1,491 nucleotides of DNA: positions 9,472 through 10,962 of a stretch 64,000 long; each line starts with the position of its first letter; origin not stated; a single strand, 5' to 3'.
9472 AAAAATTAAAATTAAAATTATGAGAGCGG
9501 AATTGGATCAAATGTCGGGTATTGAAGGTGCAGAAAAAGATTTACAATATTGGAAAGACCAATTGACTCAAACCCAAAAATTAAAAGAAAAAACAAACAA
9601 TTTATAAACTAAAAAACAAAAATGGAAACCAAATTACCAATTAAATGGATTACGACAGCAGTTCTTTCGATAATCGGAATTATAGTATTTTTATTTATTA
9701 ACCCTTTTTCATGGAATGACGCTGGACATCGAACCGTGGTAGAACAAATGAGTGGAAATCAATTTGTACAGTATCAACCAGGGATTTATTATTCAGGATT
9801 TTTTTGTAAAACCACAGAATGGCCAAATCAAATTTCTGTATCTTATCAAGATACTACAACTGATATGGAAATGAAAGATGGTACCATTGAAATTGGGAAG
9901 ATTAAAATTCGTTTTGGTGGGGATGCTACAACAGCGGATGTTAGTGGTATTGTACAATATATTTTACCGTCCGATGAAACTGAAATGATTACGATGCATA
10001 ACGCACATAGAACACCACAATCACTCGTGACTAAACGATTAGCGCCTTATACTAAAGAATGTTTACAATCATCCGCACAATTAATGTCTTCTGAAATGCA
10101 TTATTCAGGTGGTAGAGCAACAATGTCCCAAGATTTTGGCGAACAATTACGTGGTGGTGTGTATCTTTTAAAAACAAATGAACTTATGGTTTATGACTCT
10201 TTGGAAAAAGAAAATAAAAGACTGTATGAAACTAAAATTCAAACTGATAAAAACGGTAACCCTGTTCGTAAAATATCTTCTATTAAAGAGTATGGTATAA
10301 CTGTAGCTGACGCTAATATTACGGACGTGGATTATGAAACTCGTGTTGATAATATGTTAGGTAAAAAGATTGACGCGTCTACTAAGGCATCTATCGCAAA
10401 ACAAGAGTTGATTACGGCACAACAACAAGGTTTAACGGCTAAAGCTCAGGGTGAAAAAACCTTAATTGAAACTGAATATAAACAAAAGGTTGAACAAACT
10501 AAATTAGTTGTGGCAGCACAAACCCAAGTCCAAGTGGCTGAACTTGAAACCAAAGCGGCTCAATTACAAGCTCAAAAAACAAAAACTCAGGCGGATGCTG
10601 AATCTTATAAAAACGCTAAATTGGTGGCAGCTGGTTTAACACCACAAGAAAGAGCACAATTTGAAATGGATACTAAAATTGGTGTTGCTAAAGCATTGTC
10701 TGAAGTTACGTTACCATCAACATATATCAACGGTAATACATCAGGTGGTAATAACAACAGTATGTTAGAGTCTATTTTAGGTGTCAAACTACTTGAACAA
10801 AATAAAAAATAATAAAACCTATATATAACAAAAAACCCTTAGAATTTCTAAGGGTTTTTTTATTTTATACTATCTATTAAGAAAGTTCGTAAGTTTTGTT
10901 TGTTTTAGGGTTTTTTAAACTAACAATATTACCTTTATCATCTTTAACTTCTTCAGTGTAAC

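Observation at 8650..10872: ClpP-like protease + small membrane protein + SPFH/stomatin-like protein cassette embedded antisense inside the tail operon (NfeD/stomatin-like architecture)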

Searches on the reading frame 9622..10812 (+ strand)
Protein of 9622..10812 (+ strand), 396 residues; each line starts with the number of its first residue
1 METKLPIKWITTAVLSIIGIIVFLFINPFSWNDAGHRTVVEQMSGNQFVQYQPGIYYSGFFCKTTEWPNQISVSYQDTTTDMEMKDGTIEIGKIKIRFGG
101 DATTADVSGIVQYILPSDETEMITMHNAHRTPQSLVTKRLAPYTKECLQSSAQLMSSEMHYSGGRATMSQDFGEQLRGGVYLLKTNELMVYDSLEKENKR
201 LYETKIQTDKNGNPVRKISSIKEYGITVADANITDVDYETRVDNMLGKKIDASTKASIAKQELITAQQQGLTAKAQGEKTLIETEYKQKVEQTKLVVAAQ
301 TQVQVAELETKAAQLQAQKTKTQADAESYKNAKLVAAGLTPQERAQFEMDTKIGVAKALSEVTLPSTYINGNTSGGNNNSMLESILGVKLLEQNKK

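Call 3: search_protein_families(library=pfam, proteins=[window:9622-10812:+], max_evalue=0.1)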
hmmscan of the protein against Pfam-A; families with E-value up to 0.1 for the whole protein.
window:9622-10812:+ (396 aa): 1 family
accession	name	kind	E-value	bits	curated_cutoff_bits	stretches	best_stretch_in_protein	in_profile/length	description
PF01145.31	Band_7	-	2e-06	28.4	23.6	1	34-269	5-175/176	SPFH domain / Band 7 family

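Call 4: search_protein_families(library=phrogs, proteins=[window:9622-10812:+], max_evalue=0.01)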
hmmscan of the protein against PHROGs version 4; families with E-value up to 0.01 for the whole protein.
window:9622-10812:+ (396 aa): 2 families
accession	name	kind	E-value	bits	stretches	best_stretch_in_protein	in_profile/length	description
phrog_11908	-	unknown function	1.7e-44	153.3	1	15-337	9-343/430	-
phrog_200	-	other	1.3e-05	25.5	0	221-283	241-303/379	lipoprotein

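Call 6: search_dna_similar(query=window:9622-10812:+, collection=phages, mode=protein, max_rows=40)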
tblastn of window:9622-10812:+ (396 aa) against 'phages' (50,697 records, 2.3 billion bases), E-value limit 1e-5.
Records with a match: 47; places in all: 47; records where one place covers at least 80% of the query: 17.
Best place of each record, by identity: <60% 47.
By first word of the organism name: Bacteroides 19; Vibrio 18; Pseudomonas 2; Aeromonas 2; Sinorhizobium 2; Alishewanella 2; Kehishuvirus 1; uncultured 1.
By host as written in the record: Bacteroides intestinalis DSM 108646 17; Vibrio harveyi BAA-1116 4; Vibrio parahaemolyticus RIMD2210633 4; Vibrio parahaemolyticus ATCC 33844 3; Bacteroides intestinalis APC919/174 2; Vibrio campbellii BB120 2; Vibrio anguillarum PF4 2; Sinorhizobium meliloti 2; and 10 more.
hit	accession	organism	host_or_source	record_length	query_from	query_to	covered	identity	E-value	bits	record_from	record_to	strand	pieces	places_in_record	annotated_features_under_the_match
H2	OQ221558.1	Bacteroides phage PhiCrAssBcn23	Bacteroides intestinalis DSM 108646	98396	17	360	87%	26.6%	1e-7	60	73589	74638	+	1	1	SPFH-domain/band7-family protein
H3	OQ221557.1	Bacteroides phage PhiCrAssBcn22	Bacteroides intestinalis DSM 108646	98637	17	360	87%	26.6%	1e-7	60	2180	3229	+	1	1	SPFH-domain/band7-family protein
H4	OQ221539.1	Bacteroides phage PhiCrAssBcn4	Bacteroides intestinalis DSM 108646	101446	17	360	87%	26.6%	1e-7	60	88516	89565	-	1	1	SPFH-domain/band7-family protein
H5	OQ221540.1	Bacteroides phage PhiCrAssBcn5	Bacteroides intestinalis DSM 108646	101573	17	360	87%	26.6%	1e-7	60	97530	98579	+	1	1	SPFH-domain/band7-family protein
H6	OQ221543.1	Bacteroides phage PhiCrAssBcn8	Bacteroides intestinalis DSM 108646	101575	17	360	87%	26.6%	1e-7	60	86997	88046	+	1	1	SPFH-domain/band7-family protein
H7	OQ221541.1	Bacteroides phage PhiCrAssBcn6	Bacteroides intestinalis DSM 108646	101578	17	360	87%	26.6%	1e-7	60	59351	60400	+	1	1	SPFH-domain/band7-family protein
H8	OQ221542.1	Bacteroides phage PhiCrAssBcn7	Bacteroides intestinalis DSM 108646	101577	17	360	87%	26.6%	1e-7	60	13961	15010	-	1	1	SPFH-domain/band7-family protein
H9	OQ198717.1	Kehishuvirus sp. 'tikkala'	Bacteroides cellulosilyticus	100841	17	360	87%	26.6%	2e-7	59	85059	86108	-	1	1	SPFH-domain/band7-family protein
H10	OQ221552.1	Bacteroides phage PhiCrAssBcn17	Bacteroides intestinalis DSM 108646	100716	17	360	87%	26.6%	2e-7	59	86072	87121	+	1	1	SPFH-domain/band7-family protein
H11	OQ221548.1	Bacteroides phage PhiCrAssBcn13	Bacteroides intestinalis DSM 108646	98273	17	360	87%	26.3%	1e-7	60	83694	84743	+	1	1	SPFH-domain/band7-family protein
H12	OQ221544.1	Bacteroides phage PhiCrAssBcn9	Bacteroides intestinalis DSM 108646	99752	17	360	87%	26.3%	1e-7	60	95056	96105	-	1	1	SPFH-domain/band7-family protein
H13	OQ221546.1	Bacteroides phage PhiCrAssBcn11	Bacteroides intestinalis DSM 108646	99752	17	360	87%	26.3%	1e-7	60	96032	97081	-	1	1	SPFH-domain/band7-family protein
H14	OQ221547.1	Bacteroides phage PhiCrAssBcn12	Bacteroides intestinalis DSM 108646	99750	17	360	87%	26.3%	1e-7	60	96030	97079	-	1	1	SPFH-domain/band7-family protein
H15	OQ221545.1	Bacteroides phage PhiCrAssBcn10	Bacteroides intestinalis DSM 108646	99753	17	360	87%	26.3%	1e-7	60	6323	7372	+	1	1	SPFH-domain/band7-family protein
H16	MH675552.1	Bacteroides phage crAss001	Bacteroides intestinalis APC919/174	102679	14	360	88%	25.7%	9e-8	61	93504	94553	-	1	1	SPFH-domain/band7-family protein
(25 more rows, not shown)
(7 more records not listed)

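Call 11: find_related_loci(query=window:9622-10812:+, collection=viral_contigs, flank=8000)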
Query window:9622-10812:+ (396 aa) in viral_contigs; peptide patterns used: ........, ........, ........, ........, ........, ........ (x = any residue, [..] = any of these).
3 stretches matched a pattern; 2 encode a relative of the query (tblastn E <= 1e-3); 2 distinct loci.
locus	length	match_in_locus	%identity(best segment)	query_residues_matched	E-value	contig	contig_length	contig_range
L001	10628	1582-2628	67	11-348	3e-155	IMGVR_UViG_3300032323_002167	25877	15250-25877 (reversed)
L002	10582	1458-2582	35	18-395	3e-56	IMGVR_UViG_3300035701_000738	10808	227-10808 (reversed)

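Call 14: search_protein_families(library=ncbifam, proteins=[window:9622-10812:+], max_evalue=0.01)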
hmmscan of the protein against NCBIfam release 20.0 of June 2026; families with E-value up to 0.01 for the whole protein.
window:9622-10812:+ (396 aa): 0 families

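Call 20: find_homologous_proteins(query=window:9622-10812:+, max_evalue=0.00001)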
Query window:9622-10812:+ (396 aa): 1302 proteins with E <= 0.00001 among 6144 candidates; the best 120 are listed.
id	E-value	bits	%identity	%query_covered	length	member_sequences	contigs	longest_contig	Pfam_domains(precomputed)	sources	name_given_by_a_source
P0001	1.8e-254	861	100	100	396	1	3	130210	PF01145.32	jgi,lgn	jgi:hypothetical protein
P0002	4.3e-229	777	91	98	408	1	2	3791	-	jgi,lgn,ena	-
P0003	4.3e-226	768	90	98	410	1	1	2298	-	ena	-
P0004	2.4e-225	765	89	98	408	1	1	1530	PF01145.32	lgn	-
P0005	3.5e-222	755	88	98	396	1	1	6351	PF01145.32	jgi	jgi:hypothetical protein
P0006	1.4e-182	624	71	98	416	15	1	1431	-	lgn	-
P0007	2.0e-182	624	72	99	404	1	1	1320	PF01145.32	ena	-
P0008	6.4e-182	622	72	99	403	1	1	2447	PF01145.32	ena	-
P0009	8.6e-181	619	71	98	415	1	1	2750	-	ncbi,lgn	-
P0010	3.1e-180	617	71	98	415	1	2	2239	-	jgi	-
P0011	8.8e-177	605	69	99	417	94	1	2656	-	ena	-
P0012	2.0e-174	598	70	98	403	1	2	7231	-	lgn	-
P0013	1.8e-173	595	69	98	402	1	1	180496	PF01145.32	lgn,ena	-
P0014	3.3e-172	590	72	96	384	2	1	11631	PF01145.32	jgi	-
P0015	1.1e-171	589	69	97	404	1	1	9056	-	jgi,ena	jgi:hypothetical protein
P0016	6.4e-169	580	70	97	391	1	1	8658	PF01145.32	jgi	-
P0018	1.3e-167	575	71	95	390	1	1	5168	PF01145.32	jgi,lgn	jgi:hypothetical protein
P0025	9.0e-164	563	66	99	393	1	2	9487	PF01145.32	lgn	-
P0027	2.1e-163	561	66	99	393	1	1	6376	PF01145.32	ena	-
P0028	2.8e-163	561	66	99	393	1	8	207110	PF01145.32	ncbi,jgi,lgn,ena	jgi:hypothetical protein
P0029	3.8e-163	561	66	99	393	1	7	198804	PF01145.32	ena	-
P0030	4.9e-163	560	66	99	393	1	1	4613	PF01145.32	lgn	-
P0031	8.8e-163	559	66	98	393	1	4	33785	PF01145.32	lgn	-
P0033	1.6e-159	549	65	97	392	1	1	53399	PF01145.32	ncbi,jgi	jgi:hypothetical protein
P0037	1.3e-152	526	63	98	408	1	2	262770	PF01145.32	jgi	jgi:hypothetical protein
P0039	3.8e-148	511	71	83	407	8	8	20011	PF01145.32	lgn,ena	-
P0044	2.0e-146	506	70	83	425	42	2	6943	PF01145.32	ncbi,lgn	-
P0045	1.1e-145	503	69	85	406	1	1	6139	PF01145.32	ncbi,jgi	jgi:hypothetical protein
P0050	1.1e-144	500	62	94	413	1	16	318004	PF01145.32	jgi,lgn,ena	jgi:hypothetical protein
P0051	1.1e-144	500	69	81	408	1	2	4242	PF01145.32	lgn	-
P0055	8.9e-144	497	64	94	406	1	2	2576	PF01145.32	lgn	-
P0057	2.2e-143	496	70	80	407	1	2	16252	PF01145.32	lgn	-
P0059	3.7e-143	495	70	83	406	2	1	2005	PF01145.32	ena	-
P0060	4.2e-143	495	70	83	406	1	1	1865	PF01145.32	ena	-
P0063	9.9e-143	493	62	96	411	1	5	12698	PF01145.32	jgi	jgi:hypothetical protein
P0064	1.2e-142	493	69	85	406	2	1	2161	PF01145.32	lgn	-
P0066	1.6e-142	493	67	86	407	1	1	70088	PF01145.32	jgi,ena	jgi:regulator of protease activity HflC (stomatin/prohibitin superfamily)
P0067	2.6e-142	492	67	83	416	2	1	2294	PF01145.32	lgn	-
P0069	4.0e-142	491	62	96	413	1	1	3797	PF01145.32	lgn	-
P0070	4.7e-142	491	62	94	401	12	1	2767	PF01145.32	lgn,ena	-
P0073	6.2e-142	491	60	98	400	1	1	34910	PF01145.32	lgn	-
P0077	1.7e-141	489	68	82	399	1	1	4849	PF01145.32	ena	-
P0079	2.1e-141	489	66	83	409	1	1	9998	PF01145.32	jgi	jgi:hypothetical protein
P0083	5.3e-141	488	68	82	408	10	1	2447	PF01145.32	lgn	-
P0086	1.4e-140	486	62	94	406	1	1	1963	PF01145.32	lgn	-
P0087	1.9e-140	486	62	95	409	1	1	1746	PF01145.32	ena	-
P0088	1.9e-140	486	62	95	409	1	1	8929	PF01145.32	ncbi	-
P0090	2.0e-140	486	62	95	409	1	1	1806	PF01145.32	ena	-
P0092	5.8e-140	484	63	93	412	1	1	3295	PF01145.32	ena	-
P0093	6.0e-140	484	62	95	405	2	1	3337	PF01145.32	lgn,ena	-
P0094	6.2e-140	484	60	97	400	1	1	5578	PF01145.32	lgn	-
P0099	1.9e-139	483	65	83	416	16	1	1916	PF01145.32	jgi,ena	-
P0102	3.8e-139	482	68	82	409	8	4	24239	PF01145.32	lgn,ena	-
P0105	5.7e-139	481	69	79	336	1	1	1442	PF01145.32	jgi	jgi:hypothetical protein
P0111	1.6e-138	480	62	94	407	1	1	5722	PF01145.32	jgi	jgi:hypothetical protein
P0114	2.3e-138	479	65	83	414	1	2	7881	PF01145.32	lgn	-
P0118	4.5e-138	478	60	95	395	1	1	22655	PF01145.32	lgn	-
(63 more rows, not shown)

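Call 24: find_encoding_contigs(protein=P0028, flank=6000, max_places=3)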
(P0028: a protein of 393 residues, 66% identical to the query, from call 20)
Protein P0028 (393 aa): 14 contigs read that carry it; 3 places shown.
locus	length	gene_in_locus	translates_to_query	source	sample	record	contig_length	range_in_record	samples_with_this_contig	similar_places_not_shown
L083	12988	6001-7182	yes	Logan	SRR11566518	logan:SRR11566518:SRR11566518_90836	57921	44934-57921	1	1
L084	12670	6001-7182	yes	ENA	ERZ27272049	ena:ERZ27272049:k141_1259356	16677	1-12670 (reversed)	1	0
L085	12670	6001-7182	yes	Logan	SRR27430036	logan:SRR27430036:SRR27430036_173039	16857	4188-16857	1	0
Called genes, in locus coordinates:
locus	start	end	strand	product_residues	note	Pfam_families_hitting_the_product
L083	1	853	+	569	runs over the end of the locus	PF07230:Portal_T4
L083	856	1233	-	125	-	-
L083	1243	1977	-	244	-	PF26809:Phage_T4_gp13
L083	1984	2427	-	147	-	-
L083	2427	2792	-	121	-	-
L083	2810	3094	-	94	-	-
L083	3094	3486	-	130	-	-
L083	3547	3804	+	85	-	-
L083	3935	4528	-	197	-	-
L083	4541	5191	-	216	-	-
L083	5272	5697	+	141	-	PF20274:cREC_REC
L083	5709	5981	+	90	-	-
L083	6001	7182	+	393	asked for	PF01145:Band_7 (weak)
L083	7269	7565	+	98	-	-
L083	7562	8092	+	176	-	PF13328:HD_4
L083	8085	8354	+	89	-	-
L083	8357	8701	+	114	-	-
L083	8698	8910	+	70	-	-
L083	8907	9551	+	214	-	PF01755:Glyco_transf_25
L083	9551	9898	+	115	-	PF00583:Acetyltransf_1 (weak), PF13673:Acetyltransf_10 (weak)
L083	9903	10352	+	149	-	PF03061:4HBT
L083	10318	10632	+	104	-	PF14216:DUF4326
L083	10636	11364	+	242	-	-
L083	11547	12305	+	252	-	-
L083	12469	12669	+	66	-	-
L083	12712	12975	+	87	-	-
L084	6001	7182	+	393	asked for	PF01145:Band_7 (weak)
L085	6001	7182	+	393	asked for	PF01145:Band_7 (weak)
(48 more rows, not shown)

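Call 25: find_encoding_contigs(protein=P0050, flank=6000, max_places=3)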
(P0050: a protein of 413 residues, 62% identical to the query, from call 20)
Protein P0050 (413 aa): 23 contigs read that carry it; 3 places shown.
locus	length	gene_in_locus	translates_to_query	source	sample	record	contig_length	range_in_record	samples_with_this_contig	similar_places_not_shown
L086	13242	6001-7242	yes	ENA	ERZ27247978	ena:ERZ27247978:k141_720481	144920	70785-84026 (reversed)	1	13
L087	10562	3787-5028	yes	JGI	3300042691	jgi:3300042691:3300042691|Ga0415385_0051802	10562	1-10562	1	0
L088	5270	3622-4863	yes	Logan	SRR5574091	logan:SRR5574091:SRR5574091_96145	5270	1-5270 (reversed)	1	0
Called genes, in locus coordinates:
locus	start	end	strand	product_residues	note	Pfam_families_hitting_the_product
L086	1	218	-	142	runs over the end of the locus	-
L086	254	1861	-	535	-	PF24308:DUF7487 (faint)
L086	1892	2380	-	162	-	-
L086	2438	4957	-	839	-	-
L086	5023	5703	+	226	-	PF00574:CLP_protease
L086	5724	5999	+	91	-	-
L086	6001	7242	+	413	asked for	PF01145:Band_7 (weak)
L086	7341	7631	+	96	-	-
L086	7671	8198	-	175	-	-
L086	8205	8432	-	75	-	-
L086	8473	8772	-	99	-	-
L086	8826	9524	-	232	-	-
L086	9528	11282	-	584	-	-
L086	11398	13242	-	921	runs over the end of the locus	PF04984:Phage_sheath_1 (weak), PF17482:Phage_sheath_1C (weak)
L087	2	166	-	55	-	?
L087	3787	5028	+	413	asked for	PF01145:Band_7 (weak)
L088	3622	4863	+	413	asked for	PF01145:Band_7 (weak)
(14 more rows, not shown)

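Call 26: find_encoding_contigs(protein=P0037, flank=6000, max_places=2)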
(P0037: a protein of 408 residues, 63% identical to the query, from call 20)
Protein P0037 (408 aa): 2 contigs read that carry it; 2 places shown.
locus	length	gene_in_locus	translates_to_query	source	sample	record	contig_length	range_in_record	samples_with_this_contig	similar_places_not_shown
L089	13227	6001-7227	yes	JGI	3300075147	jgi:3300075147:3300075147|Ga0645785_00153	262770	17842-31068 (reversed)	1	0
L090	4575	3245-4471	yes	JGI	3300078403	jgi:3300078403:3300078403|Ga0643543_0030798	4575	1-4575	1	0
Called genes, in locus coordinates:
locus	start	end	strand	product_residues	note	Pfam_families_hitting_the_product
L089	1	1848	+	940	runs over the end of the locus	PF26209:Phage_phiTE_241_C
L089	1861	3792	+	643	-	-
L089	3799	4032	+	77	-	-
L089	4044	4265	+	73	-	-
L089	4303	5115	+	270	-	PF00685:Sulfotransfer_1, PF13469:Sulfotransfer_3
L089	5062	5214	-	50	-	-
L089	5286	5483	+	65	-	-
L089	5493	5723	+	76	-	-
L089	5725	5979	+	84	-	-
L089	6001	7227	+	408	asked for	PF01145:Band_7 (weak)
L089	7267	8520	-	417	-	-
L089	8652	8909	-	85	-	-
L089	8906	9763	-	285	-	-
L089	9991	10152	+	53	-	-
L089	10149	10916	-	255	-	-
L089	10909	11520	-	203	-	-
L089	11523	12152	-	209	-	PF00857:Isochorismatase (weak)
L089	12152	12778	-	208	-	PF00293:NUDIX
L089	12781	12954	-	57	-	-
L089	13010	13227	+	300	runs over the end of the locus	-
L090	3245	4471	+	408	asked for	PF01145:Band_7 (weak)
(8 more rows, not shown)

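Call 31: find_related_loci(query=A2, collection=viral_contigs, flank=5000)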
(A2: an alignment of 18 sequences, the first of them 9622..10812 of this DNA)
Query A2 (396 aa) in viral_contigs; peptide patterns used: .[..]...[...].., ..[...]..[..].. (x = any residue, [..] = any of these).
52 stretches matched a pattern; 37 encode a relative of the query (tblastn E <= 1e-3); 37 distinct loci.
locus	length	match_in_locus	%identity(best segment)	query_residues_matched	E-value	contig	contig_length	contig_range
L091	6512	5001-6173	66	4-395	6e-177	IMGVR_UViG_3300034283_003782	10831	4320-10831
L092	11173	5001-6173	66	4-395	1e-176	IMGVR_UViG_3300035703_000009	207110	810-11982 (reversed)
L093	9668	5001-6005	71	10-337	4e-159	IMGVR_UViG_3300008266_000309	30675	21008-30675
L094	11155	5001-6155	61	4-380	2e-157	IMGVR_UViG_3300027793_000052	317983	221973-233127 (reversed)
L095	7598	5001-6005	70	10-337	4e-156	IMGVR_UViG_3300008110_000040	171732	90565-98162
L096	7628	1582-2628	67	11-348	6e-154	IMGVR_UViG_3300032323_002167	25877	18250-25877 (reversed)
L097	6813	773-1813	66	10-348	4e-150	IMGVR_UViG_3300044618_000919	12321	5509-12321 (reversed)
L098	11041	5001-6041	66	10-348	6e-149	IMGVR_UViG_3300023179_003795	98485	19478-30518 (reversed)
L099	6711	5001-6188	58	1-395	9e-146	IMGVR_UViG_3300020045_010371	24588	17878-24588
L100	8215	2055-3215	57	4-386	2e-144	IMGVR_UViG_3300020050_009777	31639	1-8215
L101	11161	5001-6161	59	10-389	3e-142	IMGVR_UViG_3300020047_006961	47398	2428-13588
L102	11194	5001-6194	57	8-389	3e-141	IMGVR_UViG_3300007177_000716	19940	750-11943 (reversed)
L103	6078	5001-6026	63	8-337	1e-141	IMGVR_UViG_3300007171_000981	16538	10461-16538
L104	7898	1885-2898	62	7-337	9e-140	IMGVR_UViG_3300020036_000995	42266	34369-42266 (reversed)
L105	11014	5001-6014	62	7-337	9e-140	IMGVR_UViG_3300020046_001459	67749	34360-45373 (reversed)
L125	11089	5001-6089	32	4-369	6e-50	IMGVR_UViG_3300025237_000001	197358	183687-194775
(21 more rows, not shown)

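Call 40: search_solved_structures(query=A3, max_evalue=1, show_alignments=1)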
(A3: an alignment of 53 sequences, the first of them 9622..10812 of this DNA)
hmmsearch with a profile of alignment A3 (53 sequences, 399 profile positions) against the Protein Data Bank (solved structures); distinct sequences matched with E-value up to 1: 0.

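Call 46: search_protein_families(library=padloc, proteins=[window:9622-10812:+], max_evalue=0.01)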
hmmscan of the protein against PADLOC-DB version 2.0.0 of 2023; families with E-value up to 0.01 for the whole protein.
window:9622-10812:+ (396 aa): 0 families

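Call 47: predict_structure(alignment_id=A3)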
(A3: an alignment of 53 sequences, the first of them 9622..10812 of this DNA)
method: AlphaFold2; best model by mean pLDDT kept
length: 396 residues; sequences in the alignment: 53
mean_pLDDT: 64.5   pTM: 0.28
mean pLDDT of the five models: 64.5, 58.9, 58.8, 58.4, 57.1
residues with pLDDT >= 90: 2; 70-90: 185; 50-70: 106; < 50: 103
segments of 3 or more residues with pLDDT < 50: 71-81, 83-91, 133-139, 154-170, 220-239, 363-383, 389-396
pLDDT, mean of each block of 10 residues (from residue 1): 67 87 74 82 85 83 75 40 40 53 53 63 68 49 54 48 37 60 76 75 77 71 46 44 65 75 79 85 87 84 79 77 76 58 64 67 46 36 48 40
secondary structure, 60 per line:
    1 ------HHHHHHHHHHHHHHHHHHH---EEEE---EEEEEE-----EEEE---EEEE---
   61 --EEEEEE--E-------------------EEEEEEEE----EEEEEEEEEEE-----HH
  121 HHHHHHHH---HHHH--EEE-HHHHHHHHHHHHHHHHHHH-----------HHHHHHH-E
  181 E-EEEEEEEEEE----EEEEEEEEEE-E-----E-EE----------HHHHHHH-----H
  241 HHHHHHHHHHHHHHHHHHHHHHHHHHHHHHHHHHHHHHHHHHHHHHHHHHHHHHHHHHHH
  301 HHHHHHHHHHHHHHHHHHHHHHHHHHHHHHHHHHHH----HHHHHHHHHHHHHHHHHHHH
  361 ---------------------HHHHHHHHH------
elements in order: H7-25 E29-32 E36-41 E47-50 E54-57 E63-68 E91-98 E103-113 H119-128 H132-135 E138-140 H142-160 H172-178 E183-192 E197-206 H228-234 H240-336 H341-360 H382-390

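Call 50: fold_search(model_id=the predicted structure, library=pdb)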
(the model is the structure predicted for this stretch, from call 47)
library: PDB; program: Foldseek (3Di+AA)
matches with E <= 10: 293; with E <= 0.001: 0
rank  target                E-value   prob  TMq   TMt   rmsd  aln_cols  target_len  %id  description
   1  9l3g_a                3.1e-03  0.89  0.17  0.17  49.0       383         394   15  Structure of the flotillin complex (released 2025-12-24)
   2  9cz2_XA               5.1e-03  0.89  0.18  0.24  30.9       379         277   12  Cryo-EM structure of a nautilus-like HflK/C assembly in complex with FtsH AAA protease (released 2024-11-13)
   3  9bq2_A                6.1e-03  0.77  0.16  0.16  50.0       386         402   14  Structure of the flotillin complex in a native membrane environment (released 2024-07-24)
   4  9vvj_A                6.8e-03  0.77  0.16  0.20  35.5       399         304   12  Cryo-EM structure of the erlin1/2 complex purified using DDM and GDN (released 2026-03-25)
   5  9bq2_B                9.6e-03  0.82  0.17  0.16  35.3       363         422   14  Structure of the flotillin complex in a native membrane environment (released 2024-07-24)
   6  7vhq_E                1.6e-02  0.87  0.19  0.26  25.4       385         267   13  Structural insights into the membrane microdomain organization by SPFH family proteins (released 2022-01-19)
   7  8rrh_A                1.7e-02  0.91  0.21  0.28  27.6       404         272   11  The human prohibitin complex (released 2024-12-18)
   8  8z5g_A                3.8e-02  0.63  0.18  0.24  28.0       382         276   12  Cryo-EM structure of E.coli SPFH-NfeD family protein complex QmcA-YbbJ (released 2024-08-21)
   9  9zd2_E                7.5e-02  0.63  0.15  0.27  13.3       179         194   14  C1 local refinement of aquaporin 1 bound to endogenous human stomatin (released 2026-02-25)
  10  9z7u_B                7.9e-02  0.41  0.15  0.21  26.8       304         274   12  Human Stomatin - C8 Symmetry (released 2026-02-25)
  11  4hl8                  7.9e-02  0.33  0.16  0.09  35.5       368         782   14  Re-refinement of the vault ribonucleoprotein particle (released 2013-06-05)
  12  6bp7                  8.4e-02  0.38  0.17  0.10  36.4       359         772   12  Recombinant major vault protein [Rattus norvegicus] structure in solution: conformation 2 (released 2018-04-04)
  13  9z7u_C                9.9e-02  0.35  0.14  0.19  14.7       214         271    9  Human Stomatin - C8 Symmetry (released 2026-02-25)
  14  9z4w_0                9.9e-02  0.33  0.16  0.10  36.5       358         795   13  Cryo-EM structure of rabbit major vault protein complex (released 2026-01-21)
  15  9oh9_B                1.7e-01  0.25  0.13  0.19  18.0       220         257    8  Human Stomatin Complex in Native Membrane Vesicles (released 2025-08-13)
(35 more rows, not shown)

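Call 58: search_protein_families(library=pfam, proteins=[L086:7341-7631:+, L125:4633-4818:+], max_evalue=0.01)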
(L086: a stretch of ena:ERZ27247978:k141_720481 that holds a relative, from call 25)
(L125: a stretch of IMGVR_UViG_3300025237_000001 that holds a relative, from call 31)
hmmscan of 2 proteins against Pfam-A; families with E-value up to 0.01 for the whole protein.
L086:7341-7631:+ (96 aa): 1 family
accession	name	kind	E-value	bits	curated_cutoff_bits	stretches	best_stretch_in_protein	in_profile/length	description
PF11750.13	DUF3307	-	0.00093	19.6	23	1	23-72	38-94/127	Protein of unknown function (DUF3307)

L125:4633-4818:+ (61 aa): 1 family
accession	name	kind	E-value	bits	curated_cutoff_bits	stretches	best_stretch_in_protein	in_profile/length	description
PF04024.17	PspC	-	9.8e-18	64.2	25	1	5-57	3-55/58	PspC domain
